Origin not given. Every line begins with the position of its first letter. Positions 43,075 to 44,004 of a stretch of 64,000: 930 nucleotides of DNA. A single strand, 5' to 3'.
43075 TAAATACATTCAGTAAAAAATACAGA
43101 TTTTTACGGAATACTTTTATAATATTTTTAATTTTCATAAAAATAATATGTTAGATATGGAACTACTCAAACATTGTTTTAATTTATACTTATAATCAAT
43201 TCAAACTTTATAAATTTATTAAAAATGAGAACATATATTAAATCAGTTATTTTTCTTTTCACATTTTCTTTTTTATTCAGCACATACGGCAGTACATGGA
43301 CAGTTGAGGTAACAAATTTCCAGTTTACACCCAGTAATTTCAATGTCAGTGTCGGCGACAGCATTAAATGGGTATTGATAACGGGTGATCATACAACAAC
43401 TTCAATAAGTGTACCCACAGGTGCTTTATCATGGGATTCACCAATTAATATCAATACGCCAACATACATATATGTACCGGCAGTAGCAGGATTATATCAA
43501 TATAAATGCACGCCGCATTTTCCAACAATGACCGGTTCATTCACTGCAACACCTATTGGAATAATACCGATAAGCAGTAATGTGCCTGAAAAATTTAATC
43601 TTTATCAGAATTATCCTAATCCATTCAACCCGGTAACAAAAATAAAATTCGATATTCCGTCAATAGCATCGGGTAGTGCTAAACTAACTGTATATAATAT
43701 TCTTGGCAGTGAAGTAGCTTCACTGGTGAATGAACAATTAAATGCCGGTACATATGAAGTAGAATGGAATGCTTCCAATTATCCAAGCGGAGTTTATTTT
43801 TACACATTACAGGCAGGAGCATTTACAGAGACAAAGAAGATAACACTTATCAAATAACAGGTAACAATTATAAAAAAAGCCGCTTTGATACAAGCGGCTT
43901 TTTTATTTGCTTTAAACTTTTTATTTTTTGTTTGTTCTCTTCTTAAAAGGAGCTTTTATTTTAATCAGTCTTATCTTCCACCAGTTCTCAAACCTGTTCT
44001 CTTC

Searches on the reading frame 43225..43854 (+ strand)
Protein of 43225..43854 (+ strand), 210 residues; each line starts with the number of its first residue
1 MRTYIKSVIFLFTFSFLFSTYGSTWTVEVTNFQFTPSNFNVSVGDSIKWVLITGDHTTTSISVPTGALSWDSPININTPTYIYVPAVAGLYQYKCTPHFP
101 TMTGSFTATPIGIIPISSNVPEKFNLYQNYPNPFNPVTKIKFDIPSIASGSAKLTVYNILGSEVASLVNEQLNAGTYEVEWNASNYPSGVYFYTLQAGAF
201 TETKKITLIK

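Call 85: search_protein_families(library=pfam, proteins=[window:43225-43854:+])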
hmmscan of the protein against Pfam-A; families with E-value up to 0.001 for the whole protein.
window:43225-43854:+ (210 aa): 5 families
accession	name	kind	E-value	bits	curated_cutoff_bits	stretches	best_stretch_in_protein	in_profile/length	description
PF18962.6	Por_Secre_tail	-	7.1e-11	42.7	27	1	130-206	2-73/75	Secretion system C-terminal sorting domain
PF13585.12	CHU_C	-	0.00011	22.7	27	1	142-203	18-79/86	CHU_C Type IX secretion signal domain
PF00127.26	Copper-bind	-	0.00019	22.3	21.2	0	26-106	6-96/99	Copper binding proteins, plastocyanin/azurin family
PF13860.13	FlgD_ig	-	0.00041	20.7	27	1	141-196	13-74/79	FlgD Ig-like domain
PF13473.12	Cupredoxin_1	-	0.00085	19.8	27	0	23-106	21-102/104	Cupredoxin-like domain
